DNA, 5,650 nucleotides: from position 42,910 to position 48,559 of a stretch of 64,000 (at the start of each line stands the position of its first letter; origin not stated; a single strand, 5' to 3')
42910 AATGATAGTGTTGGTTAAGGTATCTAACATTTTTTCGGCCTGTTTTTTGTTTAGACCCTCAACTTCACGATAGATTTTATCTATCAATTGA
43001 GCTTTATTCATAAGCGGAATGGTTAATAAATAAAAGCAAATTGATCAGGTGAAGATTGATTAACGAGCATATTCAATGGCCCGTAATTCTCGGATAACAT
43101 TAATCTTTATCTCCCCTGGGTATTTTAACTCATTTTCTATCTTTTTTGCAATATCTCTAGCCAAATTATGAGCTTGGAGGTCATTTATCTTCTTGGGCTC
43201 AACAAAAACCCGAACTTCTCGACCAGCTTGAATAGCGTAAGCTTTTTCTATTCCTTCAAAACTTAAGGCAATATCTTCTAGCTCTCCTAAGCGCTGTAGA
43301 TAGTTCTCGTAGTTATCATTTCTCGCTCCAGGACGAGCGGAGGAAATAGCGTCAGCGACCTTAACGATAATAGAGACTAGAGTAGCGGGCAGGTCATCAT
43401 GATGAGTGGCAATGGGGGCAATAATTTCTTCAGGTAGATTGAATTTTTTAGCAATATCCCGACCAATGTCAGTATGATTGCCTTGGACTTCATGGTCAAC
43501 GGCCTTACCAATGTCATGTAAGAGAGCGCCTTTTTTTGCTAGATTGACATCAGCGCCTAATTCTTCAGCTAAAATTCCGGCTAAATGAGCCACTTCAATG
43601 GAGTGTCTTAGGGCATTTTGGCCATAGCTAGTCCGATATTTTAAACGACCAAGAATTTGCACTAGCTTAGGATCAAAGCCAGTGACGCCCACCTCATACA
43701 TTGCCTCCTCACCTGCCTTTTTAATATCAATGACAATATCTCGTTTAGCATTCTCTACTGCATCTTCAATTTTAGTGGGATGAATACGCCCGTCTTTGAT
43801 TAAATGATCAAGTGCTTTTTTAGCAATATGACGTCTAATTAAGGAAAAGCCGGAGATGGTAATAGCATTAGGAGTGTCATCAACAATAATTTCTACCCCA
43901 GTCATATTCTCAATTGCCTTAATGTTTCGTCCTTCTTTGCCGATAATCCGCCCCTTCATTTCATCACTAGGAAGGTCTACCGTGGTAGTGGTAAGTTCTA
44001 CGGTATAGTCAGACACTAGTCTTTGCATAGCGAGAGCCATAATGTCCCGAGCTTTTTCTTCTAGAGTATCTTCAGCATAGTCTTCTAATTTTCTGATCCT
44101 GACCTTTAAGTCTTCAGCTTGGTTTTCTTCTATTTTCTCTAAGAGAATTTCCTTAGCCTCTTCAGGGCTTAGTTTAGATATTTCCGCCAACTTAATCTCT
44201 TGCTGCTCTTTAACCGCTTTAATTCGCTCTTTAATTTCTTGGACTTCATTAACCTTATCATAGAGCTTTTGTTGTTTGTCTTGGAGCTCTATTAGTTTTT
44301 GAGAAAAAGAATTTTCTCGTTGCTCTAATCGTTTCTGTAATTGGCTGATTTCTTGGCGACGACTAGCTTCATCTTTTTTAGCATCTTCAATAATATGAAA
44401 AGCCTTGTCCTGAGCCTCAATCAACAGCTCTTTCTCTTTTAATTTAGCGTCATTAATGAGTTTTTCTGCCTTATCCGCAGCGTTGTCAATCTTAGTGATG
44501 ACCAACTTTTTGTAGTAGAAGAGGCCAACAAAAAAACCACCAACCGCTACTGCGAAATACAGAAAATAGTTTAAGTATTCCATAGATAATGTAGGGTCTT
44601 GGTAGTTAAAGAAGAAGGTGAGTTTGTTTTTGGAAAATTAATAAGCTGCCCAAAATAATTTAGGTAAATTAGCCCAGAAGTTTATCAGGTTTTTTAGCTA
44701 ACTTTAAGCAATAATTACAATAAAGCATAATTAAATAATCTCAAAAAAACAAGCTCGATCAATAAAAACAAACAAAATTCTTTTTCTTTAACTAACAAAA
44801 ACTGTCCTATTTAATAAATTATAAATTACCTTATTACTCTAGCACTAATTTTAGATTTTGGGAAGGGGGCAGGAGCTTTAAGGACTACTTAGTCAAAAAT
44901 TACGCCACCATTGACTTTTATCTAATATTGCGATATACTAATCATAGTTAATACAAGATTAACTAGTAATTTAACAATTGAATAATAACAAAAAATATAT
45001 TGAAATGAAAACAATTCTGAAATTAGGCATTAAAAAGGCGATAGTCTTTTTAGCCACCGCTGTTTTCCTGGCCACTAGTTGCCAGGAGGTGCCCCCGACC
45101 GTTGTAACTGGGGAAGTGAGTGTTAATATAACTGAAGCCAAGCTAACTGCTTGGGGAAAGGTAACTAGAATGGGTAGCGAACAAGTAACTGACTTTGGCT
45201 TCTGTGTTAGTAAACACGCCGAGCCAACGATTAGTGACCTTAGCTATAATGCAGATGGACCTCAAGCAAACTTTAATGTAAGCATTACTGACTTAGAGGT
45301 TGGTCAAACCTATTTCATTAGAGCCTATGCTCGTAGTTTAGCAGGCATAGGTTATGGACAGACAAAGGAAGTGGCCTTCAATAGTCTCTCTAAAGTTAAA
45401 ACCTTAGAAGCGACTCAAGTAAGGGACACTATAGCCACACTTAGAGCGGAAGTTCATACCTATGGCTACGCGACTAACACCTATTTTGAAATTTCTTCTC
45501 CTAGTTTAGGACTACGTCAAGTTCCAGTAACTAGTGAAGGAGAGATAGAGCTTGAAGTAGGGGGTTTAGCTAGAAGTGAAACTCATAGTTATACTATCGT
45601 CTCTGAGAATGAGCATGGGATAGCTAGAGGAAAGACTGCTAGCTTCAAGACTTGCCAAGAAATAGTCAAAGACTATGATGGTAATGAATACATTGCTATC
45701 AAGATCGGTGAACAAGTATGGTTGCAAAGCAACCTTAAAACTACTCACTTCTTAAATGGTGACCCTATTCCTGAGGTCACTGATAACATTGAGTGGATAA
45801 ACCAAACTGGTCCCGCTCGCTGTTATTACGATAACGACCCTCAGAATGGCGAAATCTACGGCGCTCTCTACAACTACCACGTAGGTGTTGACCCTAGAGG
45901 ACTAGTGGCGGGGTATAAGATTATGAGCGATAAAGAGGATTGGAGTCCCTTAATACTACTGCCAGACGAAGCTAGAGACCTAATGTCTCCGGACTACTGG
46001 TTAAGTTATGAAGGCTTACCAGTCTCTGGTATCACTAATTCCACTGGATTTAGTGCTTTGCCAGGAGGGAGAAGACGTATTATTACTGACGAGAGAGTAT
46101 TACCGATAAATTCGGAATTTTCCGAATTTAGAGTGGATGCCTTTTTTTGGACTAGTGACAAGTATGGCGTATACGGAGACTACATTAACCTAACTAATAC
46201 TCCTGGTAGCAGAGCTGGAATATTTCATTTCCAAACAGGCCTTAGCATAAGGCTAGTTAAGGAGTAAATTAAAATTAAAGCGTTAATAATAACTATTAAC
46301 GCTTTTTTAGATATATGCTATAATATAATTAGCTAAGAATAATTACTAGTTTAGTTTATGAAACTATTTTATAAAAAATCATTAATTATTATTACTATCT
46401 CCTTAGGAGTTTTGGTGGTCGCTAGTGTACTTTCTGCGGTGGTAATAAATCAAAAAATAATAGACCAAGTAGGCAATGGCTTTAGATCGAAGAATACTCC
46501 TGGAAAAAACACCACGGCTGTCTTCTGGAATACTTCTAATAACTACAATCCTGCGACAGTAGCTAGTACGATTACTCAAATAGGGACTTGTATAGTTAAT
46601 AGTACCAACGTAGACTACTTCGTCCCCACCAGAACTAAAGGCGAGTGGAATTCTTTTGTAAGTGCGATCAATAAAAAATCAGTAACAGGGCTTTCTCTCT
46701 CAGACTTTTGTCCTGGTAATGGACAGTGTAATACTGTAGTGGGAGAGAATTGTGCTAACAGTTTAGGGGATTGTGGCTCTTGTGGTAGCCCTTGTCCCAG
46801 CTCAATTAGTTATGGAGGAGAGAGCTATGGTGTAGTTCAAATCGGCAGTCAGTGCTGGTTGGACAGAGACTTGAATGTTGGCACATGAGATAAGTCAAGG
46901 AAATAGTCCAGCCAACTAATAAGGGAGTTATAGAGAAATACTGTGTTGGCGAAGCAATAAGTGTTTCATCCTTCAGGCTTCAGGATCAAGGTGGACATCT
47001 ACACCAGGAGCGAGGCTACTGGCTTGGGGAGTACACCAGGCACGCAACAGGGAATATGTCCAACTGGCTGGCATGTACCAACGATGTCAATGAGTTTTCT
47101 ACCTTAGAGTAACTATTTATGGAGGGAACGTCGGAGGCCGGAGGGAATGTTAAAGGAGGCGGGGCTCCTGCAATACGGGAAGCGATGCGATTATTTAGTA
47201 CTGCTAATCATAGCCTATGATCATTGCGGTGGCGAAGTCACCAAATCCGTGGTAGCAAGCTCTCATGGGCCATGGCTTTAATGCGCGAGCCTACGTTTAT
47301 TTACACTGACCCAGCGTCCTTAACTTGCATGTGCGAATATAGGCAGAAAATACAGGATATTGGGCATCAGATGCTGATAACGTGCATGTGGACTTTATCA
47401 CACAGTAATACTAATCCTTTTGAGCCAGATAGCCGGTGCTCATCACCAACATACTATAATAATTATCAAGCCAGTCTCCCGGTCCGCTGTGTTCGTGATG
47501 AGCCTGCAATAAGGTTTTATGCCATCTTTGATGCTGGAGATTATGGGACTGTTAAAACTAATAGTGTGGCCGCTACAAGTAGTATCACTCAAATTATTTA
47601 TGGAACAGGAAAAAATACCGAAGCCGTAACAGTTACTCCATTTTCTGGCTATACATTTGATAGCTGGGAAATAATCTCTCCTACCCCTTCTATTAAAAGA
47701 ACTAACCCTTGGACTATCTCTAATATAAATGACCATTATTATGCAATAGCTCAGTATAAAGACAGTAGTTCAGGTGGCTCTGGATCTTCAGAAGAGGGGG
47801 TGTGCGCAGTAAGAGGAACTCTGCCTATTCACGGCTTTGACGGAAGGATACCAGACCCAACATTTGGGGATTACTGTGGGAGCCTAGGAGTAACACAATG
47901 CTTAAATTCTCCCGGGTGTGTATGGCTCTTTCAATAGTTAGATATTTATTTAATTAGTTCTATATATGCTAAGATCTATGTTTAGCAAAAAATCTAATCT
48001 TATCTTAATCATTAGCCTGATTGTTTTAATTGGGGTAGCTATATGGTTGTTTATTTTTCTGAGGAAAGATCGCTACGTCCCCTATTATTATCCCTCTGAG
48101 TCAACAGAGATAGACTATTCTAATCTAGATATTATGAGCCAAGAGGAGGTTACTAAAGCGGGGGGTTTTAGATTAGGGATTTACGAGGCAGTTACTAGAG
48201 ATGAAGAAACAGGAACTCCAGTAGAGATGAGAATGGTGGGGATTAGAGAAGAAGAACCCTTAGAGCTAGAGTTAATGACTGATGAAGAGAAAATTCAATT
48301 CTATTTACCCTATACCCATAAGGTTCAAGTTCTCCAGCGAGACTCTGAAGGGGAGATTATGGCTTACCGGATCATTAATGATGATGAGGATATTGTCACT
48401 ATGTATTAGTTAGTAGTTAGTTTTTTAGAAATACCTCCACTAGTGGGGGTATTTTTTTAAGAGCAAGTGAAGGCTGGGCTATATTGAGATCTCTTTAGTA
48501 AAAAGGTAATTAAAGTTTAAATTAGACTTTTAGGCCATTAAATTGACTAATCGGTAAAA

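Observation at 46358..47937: Lectin-like domain broken by a dense run of frameshifts and stops while both flanking gene halves stay intact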

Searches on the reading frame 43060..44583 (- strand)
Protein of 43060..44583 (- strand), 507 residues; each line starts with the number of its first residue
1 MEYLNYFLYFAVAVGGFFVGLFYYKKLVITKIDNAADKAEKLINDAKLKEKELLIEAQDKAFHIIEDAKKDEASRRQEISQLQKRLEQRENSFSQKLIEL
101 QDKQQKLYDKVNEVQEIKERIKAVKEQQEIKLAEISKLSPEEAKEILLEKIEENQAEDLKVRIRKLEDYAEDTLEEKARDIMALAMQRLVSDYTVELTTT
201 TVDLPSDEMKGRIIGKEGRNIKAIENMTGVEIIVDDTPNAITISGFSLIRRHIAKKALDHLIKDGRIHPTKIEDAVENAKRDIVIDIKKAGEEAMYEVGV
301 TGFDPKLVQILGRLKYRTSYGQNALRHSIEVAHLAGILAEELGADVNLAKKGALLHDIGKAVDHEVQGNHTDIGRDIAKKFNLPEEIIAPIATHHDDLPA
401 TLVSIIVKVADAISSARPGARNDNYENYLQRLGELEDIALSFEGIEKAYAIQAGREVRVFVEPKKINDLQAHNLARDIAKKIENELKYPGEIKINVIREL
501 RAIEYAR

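Call 32: find_encoding_contigs(protein=window:43060-44583:-, flank=4500, max_places=10)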
Protein window:43060-44583:- (507 aa): 4 contigs read that carry it; 4 places shown.
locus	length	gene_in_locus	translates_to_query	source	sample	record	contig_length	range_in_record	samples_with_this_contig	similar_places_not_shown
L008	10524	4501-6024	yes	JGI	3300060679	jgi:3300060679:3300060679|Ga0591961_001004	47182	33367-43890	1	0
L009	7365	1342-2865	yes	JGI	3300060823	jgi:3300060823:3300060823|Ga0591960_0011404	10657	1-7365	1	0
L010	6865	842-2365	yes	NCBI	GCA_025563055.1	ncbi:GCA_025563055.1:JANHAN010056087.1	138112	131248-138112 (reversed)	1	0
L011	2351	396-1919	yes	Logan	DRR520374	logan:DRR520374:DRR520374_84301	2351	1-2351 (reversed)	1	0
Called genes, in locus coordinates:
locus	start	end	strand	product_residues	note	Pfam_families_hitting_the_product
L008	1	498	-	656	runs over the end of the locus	PF04760:IF2_N (weak), PF00009:GTP_EFTU, PF01926:MMR_HSR1, PF22042:EF-G_D2, PF11987:IF-2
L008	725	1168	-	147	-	-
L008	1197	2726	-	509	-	PF09603:Fib_succ_major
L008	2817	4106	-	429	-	PF09603:Fib_succ_major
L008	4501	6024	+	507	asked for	PF12072:RNase_Y_N, PF00013:KH_1, PF22891:KH_PNO1_2nd, PF08668:HDOD (faint), PF01966:HD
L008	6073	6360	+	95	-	PF00216:Bac_DNA_binding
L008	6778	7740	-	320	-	PF01522:Polysacc_deac_1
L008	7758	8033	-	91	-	PF02001:DUF134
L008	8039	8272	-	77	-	PF17253:DUF5320 (weak)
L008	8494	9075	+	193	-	PF00406:ADK, PF13207:AAA_17, PF13238:AAA_18 (weak), PF13671:AAA_33 (faint)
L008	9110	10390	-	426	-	-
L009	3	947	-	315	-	?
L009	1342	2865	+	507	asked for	PF12072:RNase_Y_N, PF00013:KH_1, PF22891:KH_PNO1_2nd, PF08668:HDOD (faint), PF01966:HD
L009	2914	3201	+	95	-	PF00216:Bac_DNA_binding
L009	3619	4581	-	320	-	PF01522:Polysacc_deac_1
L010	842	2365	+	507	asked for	PF12072:RNase_Y_N, PF00013:KH_1, PF22891:KH_PNO1_2nd, PF08668:HDOD (faint), PF01966:HD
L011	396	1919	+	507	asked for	PF12072:RNase_Y_N, PF00013:KH_1, PF22891:KH_PNO1_2nd, PF08668:HDOD (faint), PF01966:HD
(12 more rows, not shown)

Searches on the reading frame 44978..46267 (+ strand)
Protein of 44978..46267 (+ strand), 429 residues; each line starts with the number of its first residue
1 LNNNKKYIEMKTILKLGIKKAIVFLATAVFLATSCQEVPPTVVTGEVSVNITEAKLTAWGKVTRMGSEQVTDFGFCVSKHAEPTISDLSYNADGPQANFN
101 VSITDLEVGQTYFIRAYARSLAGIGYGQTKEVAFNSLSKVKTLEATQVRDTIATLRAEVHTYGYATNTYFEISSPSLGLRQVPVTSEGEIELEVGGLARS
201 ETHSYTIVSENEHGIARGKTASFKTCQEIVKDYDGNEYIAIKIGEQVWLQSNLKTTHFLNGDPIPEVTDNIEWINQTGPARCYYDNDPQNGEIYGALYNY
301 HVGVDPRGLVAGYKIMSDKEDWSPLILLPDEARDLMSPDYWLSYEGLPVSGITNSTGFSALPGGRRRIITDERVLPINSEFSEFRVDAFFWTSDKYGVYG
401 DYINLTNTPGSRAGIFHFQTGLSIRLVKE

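Call 7: search_protein_families(library=pfam, proteins=[window:44978-46267:+], max_evalue=1)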
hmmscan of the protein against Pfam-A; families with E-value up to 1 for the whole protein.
window:44978-46267:+ (429 aa): 3 families
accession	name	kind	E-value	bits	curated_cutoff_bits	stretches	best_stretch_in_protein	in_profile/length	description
PF09603.15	Fib_succ_major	-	1.1e-24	88.1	33.9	1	241-428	1-187/187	Fibrobacter succinogenes major domain (Fib_succ_major)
PF16656.11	Pur_ac_phosph_N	-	0.03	15.3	30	0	78-119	40-81/93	Purple acid Phosphatase, N-terminal domain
PF00041.27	fn3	-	0.11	13.1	25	1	58-131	19-80/84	Fibronectin type III domain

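Call 23: find_encoding_contigs(protein=window:44978-46267:+, flank=4000, max_places=10)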
Protein window:44978-46267:+ (429 aa): no gene with exactly this product is on record in the collection.

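Call 26: find_encoding_contigs(protein=window:44978-46264:+, flank=4000, max_places=10)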
Protein seq(429 aa) (429 aa): no gene with exactly this product is on record in the collection.

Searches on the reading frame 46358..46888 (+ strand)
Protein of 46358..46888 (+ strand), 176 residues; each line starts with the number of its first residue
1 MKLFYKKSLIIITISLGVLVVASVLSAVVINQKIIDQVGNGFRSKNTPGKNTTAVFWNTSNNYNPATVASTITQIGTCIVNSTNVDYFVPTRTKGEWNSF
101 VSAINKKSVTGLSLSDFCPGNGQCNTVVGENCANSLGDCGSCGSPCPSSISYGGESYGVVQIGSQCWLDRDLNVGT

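Call 7: search_protein_families(library=pfam, proteins=[window:46358-46885:+], max_evalue=1)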
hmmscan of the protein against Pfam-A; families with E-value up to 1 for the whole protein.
window:46358-46885:+ (176 aa): 1 family
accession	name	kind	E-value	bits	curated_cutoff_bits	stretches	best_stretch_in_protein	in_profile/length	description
PF06003.18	SMN_Tudor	-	0.013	16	22.7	1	52-80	8-36/58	Survival motor neuron protein (SMN), Tudor domain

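Call 8: find_encoding_contigs(protein=window:46358-46888:+, flank=6000, max_places=10)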
Protein window:46358-46888:+ (176 aa): no gene with exactly this product is on record in the collection.

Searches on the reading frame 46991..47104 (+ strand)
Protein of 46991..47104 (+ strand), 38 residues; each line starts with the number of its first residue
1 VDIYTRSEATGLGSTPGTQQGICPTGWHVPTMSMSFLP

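Call 54: search_protein_families(library=pfam, proteins=[window:46991-47104:+], max_evalue=10)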
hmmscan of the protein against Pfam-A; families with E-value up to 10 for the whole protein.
seq(38 aa): 1 family
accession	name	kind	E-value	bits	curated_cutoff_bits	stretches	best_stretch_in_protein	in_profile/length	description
PF09603.15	Fib_succ_major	-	0.0016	19.2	33.9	1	11-31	61-74/187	Fibrobacter succinogenes major domain (Fib_succ_major)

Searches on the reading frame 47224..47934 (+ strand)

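Call 7: search_protein_families(library=pfam, proteins=[window:47224-47934:+], max_evalue=1)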
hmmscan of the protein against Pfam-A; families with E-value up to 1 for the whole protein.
window:47224-47934:+ (237 aa): 1 family
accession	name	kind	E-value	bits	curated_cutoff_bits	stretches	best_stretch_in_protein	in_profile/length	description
PF18998.6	Flg_new_2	-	0.0058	17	23.6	1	125-150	18-42/73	Divergent InlB B-repeat domain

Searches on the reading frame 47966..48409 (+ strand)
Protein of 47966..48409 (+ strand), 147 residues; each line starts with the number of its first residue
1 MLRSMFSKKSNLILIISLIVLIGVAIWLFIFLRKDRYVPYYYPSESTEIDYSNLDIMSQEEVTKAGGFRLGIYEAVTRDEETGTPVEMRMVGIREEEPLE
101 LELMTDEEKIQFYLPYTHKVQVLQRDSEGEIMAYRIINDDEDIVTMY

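Call 7: search_protein_families(library=pfam, proteins=[window:47966-48406:+], max_evalue=1)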
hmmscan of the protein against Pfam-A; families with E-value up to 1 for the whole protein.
window:47966-48406:+ (147 aa): 3 families
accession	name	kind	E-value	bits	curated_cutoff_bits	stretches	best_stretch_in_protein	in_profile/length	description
PF06480.20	FtsH_ext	-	0.073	13.7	25.5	1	14-65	2-46/103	FtsH Extracellular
PF13139.11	DUF3981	-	0.095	13.5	25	1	8-67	27-85/115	Domain of unknown function (DUF3981)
PF25630.1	Phycodna_minor_capsid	-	0.18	12.6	27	1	9-38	3-35/96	Phycodnaviridae minor capsid protein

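Call 22: find_encoding_contigs(protein=window:47966-48409:+, flank=4000, max_places=10)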
Protein window:47966-48409:+ (147 aa): 6 contigs read that carry it; 4 places shown.
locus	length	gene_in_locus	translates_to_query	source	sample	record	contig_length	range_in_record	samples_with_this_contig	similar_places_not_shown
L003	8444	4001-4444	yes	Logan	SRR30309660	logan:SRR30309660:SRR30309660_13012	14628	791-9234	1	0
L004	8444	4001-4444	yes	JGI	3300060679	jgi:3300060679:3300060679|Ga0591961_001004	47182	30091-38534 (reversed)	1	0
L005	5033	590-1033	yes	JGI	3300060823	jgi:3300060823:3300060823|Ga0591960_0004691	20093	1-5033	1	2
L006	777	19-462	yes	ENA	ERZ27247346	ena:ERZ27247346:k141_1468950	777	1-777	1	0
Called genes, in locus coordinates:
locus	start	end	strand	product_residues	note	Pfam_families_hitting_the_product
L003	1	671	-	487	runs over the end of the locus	?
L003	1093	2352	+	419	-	PF09603:Fib_succ_major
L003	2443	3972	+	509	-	PF09603:Fib_succ_major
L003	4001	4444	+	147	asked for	-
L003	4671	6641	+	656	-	PF04760:IF2_N (weak), PF00009:GTP_EFTU, PF01926:MMR_HSR1, PF22042:EF-G_D2, PF11987:IF-2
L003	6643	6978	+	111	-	PF02033:RBFA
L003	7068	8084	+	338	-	PF01368:DHH, PF02272:DHHA1 (weak)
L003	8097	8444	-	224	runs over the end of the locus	PF01746:tRNA_m1G_MT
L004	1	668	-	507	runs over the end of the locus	PF12072:RNase_Y_N, PF00013:KH_1, PF22891:KH_PNO1_2nd, PF08668:HDOD (faint), PF01966:HD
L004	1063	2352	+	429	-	PF09603:Fib_succ_major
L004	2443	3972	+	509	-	PF09603:Fib_succ_major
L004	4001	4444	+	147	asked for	-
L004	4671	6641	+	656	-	PF04760:IF2_N (weak), PF00009:GTP_EFTU, PF01926:MMR_HSR1, PF22042:EF-G_D2, PF11987:IF-2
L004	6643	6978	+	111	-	PF02033:RBFA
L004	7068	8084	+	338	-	PF01368:DHH, PF02272:DHHA1 (weak)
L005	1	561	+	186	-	?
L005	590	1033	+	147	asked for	-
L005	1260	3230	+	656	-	PF04760:IF2_N (weak), PF00009:GTP_EFTU, PF01926:MMR_HSR1, PF22042:EF-G_D2, PF11987:IF-2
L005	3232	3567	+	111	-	PF02033:RBFA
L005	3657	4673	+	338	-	PF01368:DHH, PF02272:DHHA1 (weak)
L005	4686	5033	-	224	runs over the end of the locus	PF01746:tRNA_m1G_MT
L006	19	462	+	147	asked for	-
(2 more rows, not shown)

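Call 27: list_cluster_members(proteins=[P0001, L005:1-561:+])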
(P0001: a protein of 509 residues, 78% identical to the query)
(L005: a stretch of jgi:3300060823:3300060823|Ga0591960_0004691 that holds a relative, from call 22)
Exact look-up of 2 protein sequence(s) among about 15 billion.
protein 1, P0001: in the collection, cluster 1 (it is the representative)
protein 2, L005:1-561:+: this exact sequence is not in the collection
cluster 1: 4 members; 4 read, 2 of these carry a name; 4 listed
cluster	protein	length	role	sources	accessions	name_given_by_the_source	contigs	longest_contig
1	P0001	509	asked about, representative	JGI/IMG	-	uncharacterized protein (TIGR02145 family)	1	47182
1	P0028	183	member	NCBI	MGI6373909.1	MAG: hypothetical protein ACOX0C_01055 [Patescibacteria group bacterium]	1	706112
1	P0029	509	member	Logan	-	-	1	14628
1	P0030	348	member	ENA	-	-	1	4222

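Call 28: find_encoding_contigs(protein=P0028, flank=3000, max_places=10)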
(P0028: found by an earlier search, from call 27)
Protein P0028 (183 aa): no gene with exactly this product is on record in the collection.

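Call 29: find_encoding_contigs(protein=P0030, flank=5000, max_places=10)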
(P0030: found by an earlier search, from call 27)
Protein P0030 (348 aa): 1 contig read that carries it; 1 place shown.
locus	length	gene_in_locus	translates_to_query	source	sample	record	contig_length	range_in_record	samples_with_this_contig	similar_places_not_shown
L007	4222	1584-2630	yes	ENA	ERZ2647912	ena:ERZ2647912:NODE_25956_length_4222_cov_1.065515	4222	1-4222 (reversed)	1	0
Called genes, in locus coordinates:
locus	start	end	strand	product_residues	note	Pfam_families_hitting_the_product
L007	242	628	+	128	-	-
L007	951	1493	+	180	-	PF09603:Fib_succ_major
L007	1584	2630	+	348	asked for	PF09603:Fib_succ_major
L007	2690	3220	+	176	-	-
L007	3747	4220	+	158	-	?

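Call 35: find_encoding_contigs(protein=window:47966-48409:+, flank=1700, max_places=10)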
Protein window:47966-48409:+ (147 aa): 6 contigs read that carry it; 5 places shown.
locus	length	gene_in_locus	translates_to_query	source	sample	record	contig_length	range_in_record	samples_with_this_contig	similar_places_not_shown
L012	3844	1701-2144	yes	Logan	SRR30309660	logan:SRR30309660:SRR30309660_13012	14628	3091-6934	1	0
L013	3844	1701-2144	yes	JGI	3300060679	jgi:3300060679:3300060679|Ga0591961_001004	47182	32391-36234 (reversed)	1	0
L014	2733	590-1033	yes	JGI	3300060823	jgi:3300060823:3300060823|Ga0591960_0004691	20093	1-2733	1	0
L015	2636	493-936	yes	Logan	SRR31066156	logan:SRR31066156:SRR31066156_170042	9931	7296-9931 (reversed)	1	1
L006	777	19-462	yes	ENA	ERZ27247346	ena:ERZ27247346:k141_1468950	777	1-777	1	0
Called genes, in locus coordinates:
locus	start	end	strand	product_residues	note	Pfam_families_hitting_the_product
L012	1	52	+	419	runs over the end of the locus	PF09603:Fib_succ_major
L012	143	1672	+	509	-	PF09603:Fib_succ_major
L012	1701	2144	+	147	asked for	-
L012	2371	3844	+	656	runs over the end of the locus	PF04760:IF2_N (weak), PF00009:GTP_EFTU, PF01926:MMR_HSR1, PF22042:EF-G_D2, PF11987:IF-2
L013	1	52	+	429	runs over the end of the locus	PF09603:Fib_succ_major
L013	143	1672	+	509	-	PF09603:Fib_succ_major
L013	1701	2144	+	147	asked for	-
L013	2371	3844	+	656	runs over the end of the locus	PF04760:IF2_N (weak), PF00009:GTP_EFTU, PF01926:MMR_HSR1, PF22042:EF-G_D2, PF11987:IF-2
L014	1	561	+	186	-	?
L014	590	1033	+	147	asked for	-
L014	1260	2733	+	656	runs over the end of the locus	PF04760:IF2_N (weak), PF00009:GTP_EFTU, PF01926:MMR_HSR1, PF22042:EF-G_D2, PF11987:IF-2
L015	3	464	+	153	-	?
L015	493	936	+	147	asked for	-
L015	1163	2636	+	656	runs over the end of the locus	PF04760:IF2_N (weak), PF00009:GTP_EFTU, PF01926:MMR_HSR1, PF22042:EF-G_D2, PF11987:IF-2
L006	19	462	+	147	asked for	-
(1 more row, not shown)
